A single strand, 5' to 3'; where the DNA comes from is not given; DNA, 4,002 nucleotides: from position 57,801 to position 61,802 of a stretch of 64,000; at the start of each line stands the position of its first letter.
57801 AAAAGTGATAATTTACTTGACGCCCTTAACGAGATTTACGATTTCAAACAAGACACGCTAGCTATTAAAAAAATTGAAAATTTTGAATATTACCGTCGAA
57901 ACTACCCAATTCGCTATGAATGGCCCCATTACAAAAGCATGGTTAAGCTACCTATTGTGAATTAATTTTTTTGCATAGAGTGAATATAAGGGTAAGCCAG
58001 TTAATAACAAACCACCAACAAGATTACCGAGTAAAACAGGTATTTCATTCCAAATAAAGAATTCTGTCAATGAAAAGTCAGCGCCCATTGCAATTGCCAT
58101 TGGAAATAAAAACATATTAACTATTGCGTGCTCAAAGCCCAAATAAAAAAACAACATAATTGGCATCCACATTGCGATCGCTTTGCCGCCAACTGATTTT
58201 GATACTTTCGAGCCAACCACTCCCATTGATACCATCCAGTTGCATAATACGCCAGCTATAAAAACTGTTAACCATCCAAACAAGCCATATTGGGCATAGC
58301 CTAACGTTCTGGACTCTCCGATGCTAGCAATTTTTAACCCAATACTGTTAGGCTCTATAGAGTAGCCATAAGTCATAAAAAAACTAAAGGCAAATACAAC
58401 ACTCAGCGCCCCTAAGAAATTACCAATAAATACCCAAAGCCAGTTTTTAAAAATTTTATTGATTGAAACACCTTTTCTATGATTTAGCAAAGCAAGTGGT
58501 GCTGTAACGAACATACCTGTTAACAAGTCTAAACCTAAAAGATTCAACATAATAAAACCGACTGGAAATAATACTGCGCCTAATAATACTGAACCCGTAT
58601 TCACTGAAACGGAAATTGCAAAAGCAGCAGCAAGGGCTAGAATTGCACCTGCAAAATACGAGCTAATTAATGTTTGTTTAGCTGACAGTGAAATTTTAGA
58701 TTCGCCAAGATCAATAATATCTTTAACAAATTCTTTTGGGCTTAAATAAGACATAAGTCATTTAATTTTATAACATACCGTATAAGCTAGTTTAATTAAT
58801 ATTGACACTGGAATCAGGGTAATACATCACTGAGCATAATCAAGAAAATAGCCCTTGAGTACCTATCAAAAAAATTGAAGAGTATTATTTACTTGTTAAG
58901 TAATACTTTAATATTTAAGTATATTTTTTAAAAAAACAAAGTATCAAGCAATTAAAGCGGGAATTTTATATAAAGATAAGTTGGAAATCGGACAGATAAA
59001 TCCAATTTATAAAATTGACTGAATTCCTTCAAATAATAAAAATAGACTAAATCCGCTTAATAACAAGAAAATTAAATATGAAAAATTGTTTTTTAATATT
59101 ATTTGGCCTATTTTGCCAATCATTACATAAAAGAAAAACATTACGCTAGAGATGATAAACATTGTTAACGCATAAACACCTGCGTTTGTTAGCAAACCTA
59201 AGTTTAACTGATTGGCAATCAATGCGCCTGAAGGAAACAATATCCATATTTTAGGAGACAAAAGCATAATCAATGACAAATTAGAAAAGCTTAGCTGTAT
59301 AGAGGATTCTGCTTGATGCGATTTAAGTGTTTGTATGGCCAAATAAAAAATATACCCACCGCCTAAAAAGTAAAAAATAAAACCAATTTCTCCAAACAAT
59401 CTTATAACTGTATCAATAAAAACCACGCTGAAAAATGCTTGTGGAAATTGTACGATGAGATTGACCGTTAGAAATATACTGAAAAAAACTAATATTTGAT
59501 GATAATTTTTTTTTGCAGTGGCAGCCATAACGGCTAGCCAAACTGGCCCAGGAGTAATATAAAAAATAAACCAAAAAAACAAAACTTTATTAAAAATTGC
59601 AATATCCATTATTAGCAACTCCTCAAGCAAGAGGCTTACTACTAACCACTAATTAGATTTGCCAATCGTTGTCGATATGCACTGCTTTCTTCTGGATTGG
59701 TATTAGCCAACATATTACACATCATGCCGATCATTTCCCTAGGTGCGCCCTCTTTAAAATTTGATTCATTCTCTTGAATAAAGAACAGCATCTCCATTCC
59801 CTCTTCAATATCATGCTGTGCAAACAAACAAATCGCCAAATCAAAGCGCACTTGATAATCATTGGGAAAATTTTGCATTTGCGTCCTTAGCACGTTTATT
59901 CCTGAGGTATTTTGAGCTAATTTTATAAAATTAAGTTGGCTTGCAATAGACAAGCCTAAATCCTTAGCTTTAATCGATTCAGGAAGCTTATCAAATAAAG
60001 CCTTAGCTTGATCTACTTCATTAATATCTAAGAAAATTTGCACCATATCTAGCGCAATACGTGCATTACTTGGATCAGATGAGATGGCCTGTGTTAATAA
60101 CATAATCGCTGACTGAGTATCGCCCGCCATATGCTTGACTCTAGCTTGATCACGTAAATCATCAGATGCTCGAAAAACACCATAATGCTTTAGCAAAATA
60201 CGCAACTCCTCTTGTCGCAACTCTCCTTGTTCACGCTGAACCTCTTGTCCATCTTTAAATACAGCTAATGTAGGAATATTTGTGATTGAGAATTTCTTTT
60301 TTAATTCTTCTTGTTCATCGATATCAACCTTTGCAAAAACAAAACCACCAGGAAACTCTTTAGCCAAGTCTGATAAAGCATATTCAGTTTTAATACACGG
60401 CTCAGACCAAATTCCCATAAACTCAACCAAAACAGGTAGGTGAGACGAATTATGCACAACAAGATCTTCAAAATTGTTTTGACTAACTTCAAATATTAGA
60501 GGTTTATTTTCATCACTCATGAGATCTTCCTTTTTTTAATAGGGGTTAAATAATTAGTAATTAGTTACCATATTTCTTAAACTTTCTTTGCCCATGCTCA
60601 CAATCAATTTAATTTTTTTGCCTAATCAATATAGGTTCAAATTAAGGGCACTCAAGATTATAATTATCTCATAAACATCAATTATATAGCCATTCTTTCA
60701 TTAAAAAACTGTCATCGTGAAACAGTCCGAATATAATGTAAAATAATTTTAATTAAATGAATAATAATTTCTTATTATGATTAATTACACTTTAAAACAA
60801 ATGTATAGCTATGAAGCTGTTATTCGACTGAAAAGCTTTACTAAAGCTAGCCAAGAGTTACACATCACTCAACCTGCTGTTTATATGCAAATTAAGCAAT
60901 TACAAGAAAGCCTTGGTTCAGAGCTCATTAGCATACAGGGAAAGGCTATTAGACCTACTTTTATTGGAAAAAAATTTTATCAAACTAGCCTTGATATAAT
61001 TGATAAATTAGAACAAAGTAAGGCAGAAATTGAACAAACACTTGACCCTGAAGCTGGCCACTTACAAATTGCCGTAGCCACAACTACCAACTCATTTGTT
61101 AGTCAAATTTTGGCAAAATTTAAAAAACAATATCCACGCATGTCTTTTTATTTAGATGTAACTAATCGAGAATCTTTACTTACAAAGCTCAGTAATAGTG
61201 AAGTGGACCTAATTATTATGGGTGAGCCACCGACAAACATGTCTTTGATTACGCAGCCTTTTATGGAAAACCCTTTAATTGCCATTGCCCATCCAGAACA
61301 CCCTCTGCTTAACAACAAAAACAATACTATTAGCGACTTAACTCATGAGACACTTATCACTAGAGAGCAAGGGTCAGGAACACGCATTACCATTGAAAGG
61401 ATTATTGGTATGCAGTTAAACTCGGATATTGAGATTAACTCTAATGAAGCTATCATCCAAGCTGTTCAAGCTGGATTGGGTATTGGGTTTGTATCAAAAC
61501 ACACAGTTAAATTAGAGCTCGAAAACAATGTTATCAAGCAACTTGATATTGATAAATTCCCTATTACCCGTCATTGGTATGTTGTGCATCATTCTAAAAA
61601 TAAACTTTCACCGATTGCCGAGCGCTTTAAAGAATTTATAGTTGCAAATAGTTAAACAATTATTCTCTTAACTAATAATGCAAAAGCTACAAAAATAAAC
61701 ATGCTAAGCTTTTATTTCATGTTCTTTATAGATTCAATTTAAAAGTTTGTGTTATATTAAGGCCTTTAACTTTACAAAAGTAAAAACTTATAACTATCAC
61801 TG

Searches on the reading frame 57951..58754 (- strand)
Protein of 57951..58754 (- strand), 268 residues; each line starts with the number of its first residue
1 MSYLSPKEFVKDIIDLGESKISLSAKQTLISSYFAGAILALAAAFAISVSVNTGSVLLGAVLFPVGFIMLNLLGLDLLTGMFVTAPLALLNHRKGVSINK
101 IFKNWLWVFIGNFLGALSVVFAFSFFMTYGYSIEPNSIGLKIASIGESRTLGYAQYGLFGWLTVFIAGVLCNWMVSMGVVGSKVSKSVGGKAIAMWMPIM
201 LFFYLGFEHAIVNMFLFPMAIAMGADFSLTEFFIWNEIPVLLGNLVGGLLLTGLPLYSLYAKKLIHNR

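Call 72: search_protein_families(library=ncbifam, proteins=[window:57951-58754:-], max_evalue=1e-10)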
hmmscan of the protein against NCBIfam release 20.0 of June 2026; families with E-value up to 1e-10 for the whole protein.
window:57951-58754:- (268 aa): 4 families
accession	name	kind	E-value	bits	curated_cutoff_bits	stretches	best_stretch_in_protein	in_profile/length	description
TIGR00790.1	fnt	subfamily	1.4e-41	142.6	232.3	1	21-261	2-238/239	formate/nitrite family transporter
TIGR04060.1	formate_focA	equivalog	1.9e-35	122.4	290.1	1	10-260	4-266/268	formate transporter FocA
NF008069.0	PRK10805.1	equivalog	4.5e-21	75.5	440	1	5-233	11-232/285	formate transporter FocA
NF007261.0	PRK09713.1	exception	4.9e-14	52.5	499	1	19-232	25-230/282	formate transporter FocB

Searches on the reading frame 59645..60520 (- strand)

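Call 72: search_protein_families(library=ncbifam, proteins=[window:59645-60520:-], max_evalue=1e-10)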
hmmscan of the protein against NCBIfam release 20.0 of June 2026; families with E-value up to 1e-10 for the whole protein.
window:59645-60520:- (292 aa): 2 families
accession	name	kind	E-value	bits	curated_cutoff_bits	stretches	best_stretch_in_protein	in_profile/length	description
TIGR01068.1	thioredoxin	equivalog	9.9e-18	64.2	96.8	1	13-111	2-98/101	thioredoxin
NF008229.0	PRK10996.1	equivalog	1.4e-13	50.7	125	1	13-103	41-128/141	thioredoxin TrxC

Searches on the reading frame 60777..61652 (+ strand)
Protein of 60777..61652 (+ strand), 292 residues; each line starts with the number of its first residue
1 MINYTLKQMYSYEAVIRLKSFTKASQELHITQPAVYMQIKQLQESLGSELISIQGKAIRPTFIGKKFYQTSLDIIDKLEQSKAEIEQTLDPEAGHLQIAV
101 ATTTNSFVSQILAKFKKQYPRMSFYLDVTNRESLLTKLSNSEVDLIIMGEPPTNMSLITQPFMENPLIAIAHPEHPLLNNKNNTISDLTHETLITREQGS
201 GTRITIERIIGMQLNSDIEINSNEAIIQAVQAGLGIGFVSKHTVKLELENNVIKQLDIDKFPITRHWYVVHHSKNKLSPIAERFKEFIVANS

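Call 72: search_protein_families(library=ncbifam, proteins=[window:60777-61652:+], max_evalue=1e-10)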
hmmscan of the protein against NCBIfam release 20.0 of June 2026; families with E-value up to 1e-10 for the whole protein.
window:60777-61652:+ (292 aa): 45 families (the best 25 are shown)
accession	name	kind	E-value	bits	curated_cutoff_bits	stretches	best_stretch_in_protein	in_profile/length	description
NF045990.1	TransRegCbbRRhodb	equivalog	3.9e-74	249.4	450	1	4-291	6-299/304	LysR family regulator CbbR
NF040786.1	LysR_Sec_metab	equivalog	7e-59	199.3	250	1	6-289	3-295/298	selenium metabolism-associated LysR family transcriptional regulator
TIGR03339.1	phn_lysR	subfamily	3.8e-46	157.6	341.1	1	8-284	1-275/279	aminoethylphosphonate catabolism associated LysR family transcriptional regulator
NF040889.1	trans_reg_YeiE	equivalog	1.8e-45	155.4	480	1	4-287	3-285/288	DNA-binding transcriptional regulator YeiE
NF008095.0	PRK10837.1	subfamily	1.2e-44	152.7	281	1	4-288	3-286/290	LysR family transcriptional regulator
NF053705.1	TransRegGltCGpos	equivalog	2.7e-40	138.5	350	1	6-289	3-290/300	glutamate biosynthesis transcriptional regulator GltC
NF047520.1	trans_act_CidR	equivalog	1.3e-32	113.2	415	1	6-288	3-288/292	cidABC operon transcriptional activator CidR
NF008416.0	PRK11242.1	equivalog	3.2e-30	105.5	277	1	12-234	9-236/300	transcriptional regulator CynR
NF008352.0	PRK11139.1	subfamily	4e-30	104.9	288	1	7-290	9-290/305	transcriptional regulator GcvA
NF045775.1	acetoin_reg_AlsR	exception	2.4e-29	102.8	430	1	15-286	12-286/290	acetoin biosynthesis transcriptional regulator AlsR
TIGR02424.1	TF_pcaQ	equivalog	8.3e-27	93.9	303.8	1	7-260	6-266/300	pca operon transcription factor PcaQ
NF009327.0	PRK12684.1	subfamily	1.4e-23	83.6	402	1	8-248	5-252/313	CysB family HTH-type transcriptional regulator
NF008722.0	PRK11716.1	equivalog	2e-23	82.8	246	1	6-256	3-258/293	HTH-type transcriptional activator IlvY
NF009326.0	PRK12681.1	equivalog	4.4e-22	78.9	436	1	10-254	8-258/324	HTH-type transcriptional regulator CysB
NF052633.1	LysR_TF_PsrA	exception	1.7e-21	76.5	540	1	2-289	3-293/297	L-proline-binding transcription factor PsrA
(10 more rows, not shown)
